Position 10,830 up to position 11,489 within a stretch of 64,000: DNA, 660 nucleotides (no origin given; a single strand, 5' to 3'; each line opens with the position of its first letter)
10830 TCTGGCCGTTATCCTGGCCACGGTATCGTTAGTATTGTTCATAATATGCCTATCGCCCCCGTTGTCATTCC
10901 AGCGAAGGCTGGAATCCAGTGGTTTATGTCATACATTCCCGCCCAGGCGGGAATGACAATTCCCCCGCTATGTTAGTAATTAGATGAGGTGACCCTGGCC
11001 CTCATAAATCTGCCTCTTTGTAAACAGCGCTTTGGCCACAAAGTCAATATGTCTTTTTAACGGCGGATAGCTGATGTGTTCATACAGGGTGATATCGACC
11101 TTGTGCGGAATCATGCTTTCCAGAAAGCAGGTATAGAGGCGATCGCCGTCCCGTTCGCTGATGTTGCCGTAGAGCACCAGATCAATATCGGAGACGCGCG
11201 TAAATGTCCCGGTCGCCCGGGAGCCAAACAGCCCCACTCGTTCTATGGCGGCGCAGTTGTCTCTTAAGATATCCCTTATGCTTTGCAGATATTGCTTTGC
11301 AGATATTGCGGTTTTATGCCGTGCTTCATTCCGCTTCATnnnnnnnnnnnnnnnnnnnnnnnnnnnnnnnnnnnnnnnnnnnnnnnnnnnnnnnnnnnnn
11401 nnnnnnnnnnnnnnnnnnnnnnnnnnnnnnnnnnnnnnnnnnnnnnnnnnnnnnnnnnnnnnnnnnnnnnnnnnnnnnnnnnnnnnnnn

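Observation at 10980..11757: HEPN/MNT toxin-antitoxin pair embedded inside the hopanoid biosynthesis operon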

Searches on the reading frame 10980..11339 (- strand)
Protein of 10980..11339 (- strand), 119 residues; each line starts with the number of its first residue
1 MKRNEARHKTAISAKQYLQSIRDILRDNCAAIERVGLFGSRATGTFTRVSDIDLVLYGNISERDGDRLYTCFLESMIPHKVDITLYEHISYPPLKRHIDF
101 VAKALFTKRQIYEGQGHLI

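Call 3: search_protein_families(library=pfam, proteins=[window:10980-11339:-], max_evalue=0.01)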
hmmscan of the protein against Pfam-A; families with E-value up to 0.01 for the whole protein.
window:10980-11339:- (119 aa): 3 families
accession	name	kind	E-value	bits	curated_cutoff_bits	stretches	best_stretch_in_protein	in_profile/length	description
PF18765.7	Polbeta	-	2.7e-10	40.7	26.9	1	20-108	2-90/93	Polymerase beta, Nucleotidyltransferase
PF01909.29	NTP_transf_2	-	1.5e-09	38.5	21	1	19-94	2-82/93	Nucleotidyltransferase domain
PF22600.2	MTPAP-like_central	-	0.0002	21.9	27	1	8-60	16-67/139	Poly(A) RNA polymerase, mitochondrial-like, central palm domain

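Call 4: search_protein_families(library=ncbifam, proteins=[window:10980-11339:-], max_evalue=0.01)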
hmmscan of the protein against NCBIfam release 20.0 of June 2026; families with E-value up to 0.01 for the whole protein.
window:10980-11339:- (119 aa): 1 family
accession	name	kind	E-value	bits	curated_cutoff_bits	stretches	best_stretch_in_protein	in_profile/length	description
NF047752.1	MntA_antitoxin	equivalog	3.9e-06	26.7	60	1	32-90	7-66/106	type VII toxin-antitoxin system MntA family adenylyltransferase antitoxin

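Call 42: search_protein_families(library=padloc, proteins=[window:10980-11339:-], max_evalue=0.01)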
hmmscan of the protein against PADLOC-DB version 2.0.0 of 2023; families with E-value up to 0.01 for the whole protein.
window:10980-11339:- (119 aa): 7 families
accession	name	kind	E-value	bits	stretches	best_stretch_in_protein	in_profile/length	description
PDLC04906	PDC-S09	-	5.9e-08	31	1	31-98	23-91/98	-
PDLC04905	PDC-S09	-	4.5e-06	24.9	1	20-104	11-97/101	-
PDLC04902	PDC-S09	-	1.3e-05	23.4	1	18-98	9-88/97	-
PDLC04904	PDC-S09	-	2e-05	22.7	1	18-86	13-80/104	-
PDLC04907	PDC-S09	-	2.3e-05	22.5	1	3-57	3-52/114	-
PDLC04368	PDC-M05A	-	4.1e-05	21.5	1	19-91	94-166/201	-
PDLC04903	PDC-S09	-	0.00015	20.1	1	21-55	18-49/108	-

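Call 54: find_homologous_proteins(query=window:10980-11339:-, max_evalue=1e-10)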
Query window:10980-11339:- (119 aa): 120 proteins with E <= 1e-10 among 122 candidates.
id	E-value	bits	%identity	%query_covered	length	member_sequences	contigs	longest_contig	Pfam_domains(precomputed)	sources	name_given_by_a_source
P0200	1.8e-61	223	99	86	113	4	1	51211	PF18765.8,PF01909.30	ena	-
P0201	1.3e-50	188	84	84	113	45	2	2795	PF18765.8,PF01909.30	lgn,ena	-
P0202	7.2e-49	183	84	82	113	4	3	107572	PF18765.8,PF01909.30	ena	-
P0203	1.7e-42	162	78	82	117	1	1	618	PF18765.8,PF01909.30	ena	-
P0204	4.1e-38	148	67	82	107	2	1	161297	PF18765.8,PF01909.30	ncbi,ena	-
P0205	1.5e-37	146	69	80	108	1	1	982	PF18765.8,PF01909.30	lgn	-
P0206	9.4e-37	144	64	82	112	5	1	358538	PF18765.8,PF01909.30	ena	-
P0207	2.5e-36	142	69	81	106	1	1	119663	PF18765.8,PF01909.30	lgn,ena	-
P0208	3.4e-36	142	64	82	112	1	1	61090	PF18765.8,PF01909.30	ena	-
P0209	8.4e-36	141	66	80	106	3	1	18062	PF18765.8,PF01909.30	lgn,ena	-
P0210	7.7e-34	134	64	82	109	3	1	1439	PF18765.8,PF01909.30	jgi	-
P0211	1.6e-32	130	64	79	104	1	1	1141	PF18765.8,PF22600.3,PF01909.30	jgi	-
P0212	3.3e-32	129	67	80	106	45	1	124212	PF18765.8,PF01909.30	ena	-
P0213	1.6e-31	127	60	82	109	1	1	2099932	PF18765.8,PF01909.30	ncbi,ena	-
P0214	1.5e-30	124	61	82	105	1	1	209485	PF18765.8,PF01909.30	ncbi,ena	-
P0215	2.7e-30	123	58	82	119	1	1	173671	PF18765.8,PF01909.30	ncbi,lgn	-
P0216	5.5e-30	122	59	82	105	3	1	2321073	PF18765.8,PF01909.30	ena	-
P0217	9.7e-29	118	60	79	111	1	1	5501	PF18765.8,PF01909.30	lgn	-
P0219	4.3e-26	109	53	81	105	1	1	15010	PF18765.8,PF01909.30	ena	-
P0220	2.0e-25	107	54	83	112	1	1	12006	PF18765.8,PF01909.30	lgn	-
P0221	9.5e-25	105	55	83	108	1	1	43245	PF18765.8,PF01909.30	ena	-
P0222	1.1e-24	105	55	79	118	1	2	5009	PF18765.8,PF01909.30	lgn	-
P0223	1.9e-24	104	51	94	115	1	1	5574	PF18765.8,PF01909.30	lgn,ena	-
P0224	1.7e-23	101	57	75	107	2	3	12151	PF18765.8,PF01909.30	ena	-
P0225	1.8e-23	101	59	79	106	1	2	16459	PF18765.8,PF01909.30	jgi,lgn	jgi:predicted nucleotidyltransferase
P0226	7.7e-23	99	56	82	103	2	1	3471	PF18765.8,PF01909.30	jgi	jgi:predicted nucleotidyltransferase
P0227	8.3e-23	99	54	82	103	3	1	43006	PF18765.8,PF01909.30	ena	-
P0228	1.2e-22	98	54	78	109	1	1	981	PF18765.8,PF01909.30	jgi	jgi:predicted nucleotidyltransferase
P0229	2.2e-22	97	53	79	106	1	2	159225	PF18765.8,PF01909.30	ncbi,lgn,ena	-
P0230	3.2e-22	97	52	84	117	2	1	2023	PF18765.8,PF01909.30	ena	-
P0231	5.7e-22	96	52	82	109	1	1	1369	PF18765.8,PF01909.30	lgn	-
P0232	6.7e-22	96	55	76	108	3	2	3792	PF18765.8,PF01909.30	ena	-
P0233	8.1e-22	95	58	75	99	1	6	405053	PF18765.8,PF01909.30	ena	-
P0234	1.4e-21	95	49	82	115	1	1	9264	PF18765.8,PF01909.30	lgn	-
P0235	1.9e-21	94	55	81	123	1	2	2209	PF18765.8,PF01909.30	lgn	-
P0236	3.0e-21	94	53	82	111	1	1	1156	PF18765.8,PF01909.30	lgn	-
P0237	4.1e-21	93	50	77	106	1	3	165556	PF18765.8,PF01909.30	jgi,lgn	jgi:predicted nucleotidyltransferase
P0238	5.9e-21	93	54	79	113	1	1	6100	PF18765.8,PF01909.30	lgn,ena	-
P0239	6.1e-21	93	54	82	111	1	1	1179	PF18765.8,PF01909.30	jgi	jgi:predicted nucleotidyltransferase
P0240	6.5e-21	93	49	87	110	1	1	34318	PF18765.8,PF01909.30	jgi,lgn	-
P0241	1.6e-20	91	52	84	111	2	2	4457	PF18765.8,PF01909.30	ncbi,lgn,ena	-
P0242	1.9e-20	91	49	89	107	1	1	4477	PF18765.8,PF01909.30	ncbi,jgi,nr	ncbi:MAG: nucleotidyltransferase domain-containing protein [Deltaproteobacteria bacterium]|nr:nucleo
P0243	2.1e-20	91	53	76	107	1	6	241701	PF18765.8,PF01909.30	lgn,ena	-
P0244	2.4e-20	91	56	76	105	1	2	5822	PF18765.8,PF01909.30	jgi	jgi:uncharacterized protein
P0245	2.9e-20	90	55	78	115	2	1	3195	PF18765.8,PF01909.30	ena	-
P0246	3.1e-20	90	44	89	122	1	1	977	PF18765.8,PF01909.30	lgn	-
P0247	3.1e-20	90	53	76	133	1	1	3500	PF18765.8,PF01909.30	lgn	-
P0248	3.2e-20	90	49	82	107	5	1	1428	PF18765.8,PF01909.30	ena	-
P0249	3.3e-20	90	50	82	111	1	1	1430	PF18765.8,PF01909.30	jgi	jgi:predicted nucleotidyltransferase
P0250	3.5e-20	90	47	86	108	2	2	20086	PF18765.8,PF01909.30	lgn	-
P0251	3.6e-20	90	51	79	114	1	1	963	PF18765.8,PF01909.30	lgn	-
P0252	4.7e-20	90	49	79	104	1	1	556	PF18765.8,PF01909.30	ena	-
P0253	5.0e-20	90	51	87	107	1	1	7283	PF18765.8,PF01909.30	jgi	-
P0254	5.7e-20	90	54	76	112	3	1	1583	PF18765.8,PF01909.30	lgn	-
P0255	6.0e-20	89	47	82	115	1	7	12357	PF18765.8,PF01909.30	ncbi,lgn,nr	ncbi:MAG: nucleotidyltransferase domain-containing protein [Myxococcales bacterium]|nr:nucleotidyltr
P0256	6.1e-20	89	49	81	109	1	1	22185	PF18765.8,PF01909.30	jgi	jgi:predicted nucleotidyltransferase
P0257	6.1e-20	89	52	82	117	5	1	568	PF18765.8,PF01909.30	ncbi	-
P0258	7.1e-20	89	50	82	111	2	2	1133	PF18765.8,PF01909.30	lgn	-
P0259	7.5e-20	89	49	76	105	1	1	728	PF18765.8,PF01909.30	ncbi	-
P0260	9.1e-20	89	49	81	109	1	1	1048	PF18765.8,PF01909.30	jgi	-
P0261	9.6e-20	89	51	77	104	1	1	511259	PF18765.8,PF01909.30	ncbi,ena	-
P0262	9.7e-20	89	52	84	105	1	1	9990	PF18765.8,PF01909.30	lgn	-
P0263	9.8e-20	89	50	81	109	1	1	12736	PF18765.8,PF01909.30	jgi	jgi:predicted nucleotidyltransferase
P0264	1.1e-19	89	51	81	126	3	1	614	PF18765.8,PF01909.30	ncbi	-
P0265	1.3e-19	88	53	76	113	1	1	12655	PF18765.8,PF01909.30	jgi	jgi:uncharacterized protein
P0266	1.7e-19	88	47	91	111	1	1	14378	PF18765.8,PF01909.30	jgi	jgi:predicted nucleotidyltransferase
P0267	2.0e-19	88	42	89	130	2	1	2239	PF18765.8,PF01909.30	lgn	-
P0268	2.2e-19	88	52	79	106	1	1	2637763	PF18765.8,PF01909.30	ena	-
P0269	2.4e-19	88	47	86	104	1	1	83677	PF18765.8,PF01909.30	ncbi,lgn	-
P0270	2.9e-19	87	53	74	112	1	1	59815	PF18765.8,PF01909.30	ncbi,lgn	-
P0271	3.0e-19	87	49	78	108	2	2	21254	PF18765.8,PF01909.30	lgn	-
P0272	3.0e-19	87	55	74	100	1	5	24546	PF18765.8,PF01909.30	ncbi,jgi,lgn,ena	ncbi:MAG: nucleotidyltransferase domain-containing protein [Vampirovibrionales bacterium]|jgi:predic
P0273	3.0e-19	87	51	76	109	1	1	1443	PF18765.8,PF01909.30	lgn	-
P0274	4.2e-19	87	47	82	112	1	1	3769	PF18765.8,PF01909.30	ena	-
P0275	4.4e-19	87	55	74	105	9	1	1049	PF18765.8,PF01909.30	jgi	jgi:predicted nucleotidyltransferase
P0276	5.1e-19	86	48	82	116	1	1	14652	PF18765.8,PF01909.30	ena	-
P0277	5.5e-19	86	46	79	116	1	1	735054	PF18765.8,PF01909.30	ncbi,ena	-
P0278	5.9e-19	86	52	76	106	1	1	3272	PF18765.8,PF22600.3,PF01909.30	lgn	-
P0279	6.1e-19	86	54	75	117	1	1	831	PF18765.8,PF01909.30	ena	-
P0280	6.4e-19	86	47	82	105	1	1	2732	PF18765.8,PF01909.30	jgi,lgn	-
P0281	6.6e-19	86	48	82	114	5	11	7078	PF18765.8,PF01909.30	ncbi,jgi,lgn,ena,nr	ncbi:MAG: nucleotidyltransferase domain-containing protein [Alphaproteobacteria bacterium]|jgi:predi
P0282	8.0e-19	86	49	78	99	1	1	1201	PF18765.8,PF22600.3,PF01909.30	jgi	jgi:predicted nucleotidyltransferase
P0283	1.5e-18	85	53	78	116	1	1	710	PF18765.8,PF01909.30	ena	-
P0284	2.1e-18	84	50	79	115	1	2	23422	PF18765.8,PF01909.30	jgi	jgi:uncharacterized protein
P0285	2.2e-18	84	48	82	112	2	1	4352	PF18765.8,PF01909.30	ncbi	-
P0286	2.4e-18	84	47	89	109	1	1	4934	PF18765.8,PF01909.30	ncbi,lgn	-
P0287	3.6e-18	84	45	90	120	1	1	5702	PF18765.8,PF01909.30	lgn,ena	-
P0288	3.8e-18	84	49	86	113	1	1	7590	PF18765.8,PF01909.30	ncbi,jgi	jgi:predicted nucleotidyltransferase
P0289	4.2e-18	84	53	76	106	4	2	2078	PF18765.8,PF01909.30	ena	-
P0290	5.7e-18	83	51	76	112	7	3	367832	PF18765.8,PF01909.30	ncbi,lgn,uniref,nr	ncbi:hypothetical protein GCM10011497_20000 [Elstera cyanobacteriorum]|uniref:nucleotidyltransferase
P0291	7.3e-18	83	53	75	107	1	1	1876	PF18765.8,PF01909.30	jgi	jgi:predicted nucleotidyltransferase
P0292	7.7e-18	83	47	87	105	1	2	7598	PF18765.8,PF01909.30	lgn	-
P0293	7.9e-18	83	51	76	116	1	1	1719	PF18765.8,PF01909.30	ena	-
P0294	9.3e-18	82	48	80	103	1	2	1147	PF18765.8,PF01909.30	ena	-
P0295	1.0e-17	82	56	73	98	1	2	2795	PF18765.8,PF01909.30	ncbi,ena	-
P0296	1.1e-17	82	52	76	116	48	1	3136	PF18765.8,PF01909.30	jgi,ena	jgi:predicted nucleotidyltransferase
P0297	1.1e-17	82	50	79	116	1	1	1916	PF18765.8,PF01909.30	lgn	-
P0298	1.2e-17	82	52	76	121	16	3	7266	PF18765.8,PF01909.30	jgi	jgi:predicted nucleotidyltransferase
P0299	1.2e-17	82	51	80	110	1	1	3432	PF18765.8,PF01909.30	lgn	-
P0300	1.3e-17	82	46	77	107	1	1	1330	PF18765.8,PF01909.30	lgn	-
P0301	1.9e-17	81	52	76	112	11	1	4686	PF18765.8,PF01909.30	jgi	jgi:predicted nucleotidyltransferase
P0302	2.0e-17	81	46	82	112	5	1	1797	PF18765.8,PF01909.30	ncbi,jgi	jgi:predicted nucleotidyltransferase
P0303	4.5e-17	80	48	73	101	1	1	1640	PF18765.8,PF01909.30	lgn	-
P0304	4.7e-17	80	46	82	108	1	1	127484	PF18765.8,PF01909.30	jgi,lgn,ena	-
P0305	5.5e-17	80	48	87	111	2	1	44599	PF18765.8,PF01909.30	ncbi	-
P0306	5.5e-17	80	49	81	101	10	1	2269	PF18765.8,PF01909.30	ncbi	ncbi:MAG: nucleotidyltransferase family protein [Holosporales bacterium]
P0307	6.0e-17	80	48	85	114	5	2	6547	PF18765.8,PF01909.30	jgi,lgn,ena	jgi:predicted nucleotidyltransferase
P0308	6.1e-17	80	47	85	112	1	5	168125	PF18765.8,PF01909.30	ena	-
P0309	7.2e-17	80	48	80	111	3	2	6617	PF18765.8,PF01909.30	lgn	-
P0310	8.4e-17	79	54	67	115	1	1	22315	PF18765.8,PF01909.30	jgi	jgi:uncharacterized protein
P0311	2.0e-16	78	48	79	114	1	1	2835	PF18765.8,PF01909.30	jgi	jgi:uncharacterized protein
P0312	2.6e-16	78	48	76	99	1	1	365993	PF18765.8,PF01909.30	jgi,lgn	jgi:predicted nucleotidyltransferase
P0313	3.1e-16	78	49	77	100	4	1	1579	PF18765.8,PF01909.30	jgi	-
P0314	9.6e-16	76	51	67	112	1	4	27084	PF18765.8,PF01909.30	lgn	-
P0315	3.1e-15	74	47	79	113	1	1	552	PF18765.8,PF01909.30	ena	-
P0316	9.4e-15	73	46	78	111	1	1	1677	PF18765.8,PF01909.30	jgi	jgi:uncharacterized protein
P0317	3.0e-14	71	48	72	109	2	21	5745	PF18765.8,PF01909.30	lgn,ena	-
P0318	3.6e-12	64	48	67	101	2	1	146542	PF18765.8,PF01909.30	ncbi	-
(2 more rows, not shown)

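Call 59: find_encoding_contigs(protein=P0200, flank=6000, max_places=4)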
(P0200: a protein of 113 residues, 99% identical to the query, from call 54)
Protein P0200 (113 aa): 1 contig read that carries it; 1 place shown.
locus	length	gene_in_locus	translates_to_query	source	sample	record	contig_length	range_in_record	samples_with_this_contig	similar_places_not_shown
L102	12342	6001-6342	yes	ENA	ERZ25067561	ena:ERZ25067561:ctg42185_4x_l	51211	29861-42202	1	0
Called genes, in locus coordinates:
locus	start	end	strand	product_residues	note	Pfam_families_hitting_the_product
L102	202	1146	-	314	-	PF01370:Epimerase, PF02719:Polysacc_synt_2 (faint), PF04321:RmlD_sub_bind (weak), PF16363:GDP_Man_Dehyd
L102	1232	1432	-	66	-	PF17375:DUF5397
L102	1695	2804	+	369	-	PF00494:SQS_PSY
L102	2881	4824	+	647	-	PF09492:Pec_lyase (faint), PF13249:SQHop_cyclase_N, PF13243:SQHop_cyclase_C, PF00432:Prenyltrans (weak)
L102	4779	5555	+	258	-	PF01048:PNP_UDP_1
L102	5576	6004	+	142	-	PF08780:NTase_sub_bind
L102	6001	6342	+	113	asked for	PF01909:NTP_transf_2, PF18765:Polbeta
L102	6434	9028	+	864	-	PF03176:MMPL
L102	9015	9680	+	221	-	PF01066:CDP-OH_P_transf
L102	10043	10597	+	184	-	PF04542:Sigma70_r2, PF08281:Sigma70_r4_2, PF04545:Sigma70_r4 (weak)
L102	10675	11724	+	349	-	PF16220:DUF4880, PF04773:FecR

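Call 77: predict_structure(alignment_id=A4)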
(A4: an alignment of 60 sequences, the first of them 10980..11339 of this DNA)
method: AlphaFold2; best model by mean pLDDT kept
length: 119 residues; sequences in the alignment: 60
mean_pLDDT: 87.4   pTM: 0.80
mean pLDDT of the five models: 87.4, 87.1, 86.4, 86.3, 86.2
residues with pLDDT >= 90: 84; 70-90: 16; 50-70: 9; < 50: 10
segments of 3 or more residues with pLDDT < 50: 1-10
pLDDT, mean of each block of 10 residues (from residue 1): 44 77 97 95 86 97 98 95 98 97 95 70
secondary structure, 60 per line:
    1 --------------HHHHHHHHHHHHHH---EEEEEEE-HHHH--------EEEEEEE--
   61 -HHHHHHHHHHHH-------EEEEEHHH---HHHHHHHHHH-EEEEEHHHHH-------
elements in order: H15-28 E32-38 H40-43 E52-58 H62-73 E81-85 H92-101 E103-107 H108-112

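Call 79: fold_search(model_id=the predicted structure, library=pdb)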
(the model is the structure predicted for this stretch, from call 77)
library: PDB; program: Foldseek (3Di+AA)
matches with E <= 10: 703; with E <= 0.001: 11
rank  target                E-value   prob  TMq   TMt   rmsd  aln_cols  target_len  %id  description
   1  8xeo_B                9.9e-08  1.00  0.76  0.89   1.5        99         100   27  Crystal structure of MNT antitoxin (released 2024-12-18)
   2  8xeo_A                2.3e-07  1.00  0.73  0.86   1.3        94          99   29  Crystal structure of MNT antitoxin (released 2024-12-18)
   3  8xeh_E                5.9e-07  1.00  0.73  0.83   1.2        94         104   30  Crystal structure of HEPN-MNT complex (released 2024-12-18)
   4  1no5_A                5.2e-05  1.00  0.69  0.80   2.1        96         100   27  Structure of HI0073 from Haemophilus influenzae, the nucleotide binding domain of the HI0073/HI0074 two protein nucleo (released 2004-03-16)
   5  7bxo_E                7.2e-05  1.00  0.64  0.61   4.0        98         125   28  Crystal structure of the toxin-antitoxin with AMP-PNP (released 2020-09-30)
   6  7bxo_A                1.3e-04  1.00  0.64  0.62   2.9        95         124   27  Crystal structure of the toxin-antitoxin with AMP-PNP (released 2020-09-30)
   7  2rff                  1.5e-04  1.00  0.50  0.53   5.4       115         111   17  Crystal structure of a putative nucleotidyltransferase (NP_343093.1) from Sulfolobus solfataricus at 1.40 A resolution (released 2007-10-16)
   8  1no5_B                2.1e-04  1.00  0.62  0.72   2.3        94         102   30  Structure of HI0073 from Haemophilus influenzae, the nucleotide binding domain of the HI0073/HI0074 two protein nucleo (released 2004-03-16)
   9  6m6u_A                2.3e-04  1.00  0.62  0.60   2.9        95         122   23  Crystal structure the toxin-antitoxin MntA-HpeT mutant-D39ED41E (released 2020-09-30)
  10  6m6u_F                3.8e-04  1.00  0.63  0.60   4.1        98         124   26  Crystal structure the toxin-antitoxin MntA-HpeT mutant-D39ED41E (released 2020-09-30)
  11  6m6w_A                8.2e-04  1.00  0.57  0.58   4.4        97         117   24  Crystal structure the toxin-antitoxin MntA-HpeT mutant-Y104A (released 2020-09-30)
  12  7ae9_G                1.1e-03  1.00  0.53  0.44   6.5       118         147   19  Crystal structure of mono-AMPylated HEPN(R46E) toxin in complex with MNT antitoxin (released 2020-12-30)
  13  6m6w_F                1.7e-03  1.00  0.61  0.59   3.0        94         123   26  Crystal structure the toxin-antitoxin MntA-HpeT mutant-Y104A (released 2020-09-30)
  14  7aer_A                2.1e-03  1.00  0.59  0.59   3.2        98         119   22  Rebuilt and re-refined PDB entry 5yep: tri-AMPylated Shewanella oneidensis HEPN toxin in complex with MNT antitoxin (released 2020-12-30)
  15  6m6v_A                2.1e-03  1.00  0.58  0.59   4.2       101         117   23  Crystal structure the toxin-antitoxin MntA-HepT (released 2020-09-30)
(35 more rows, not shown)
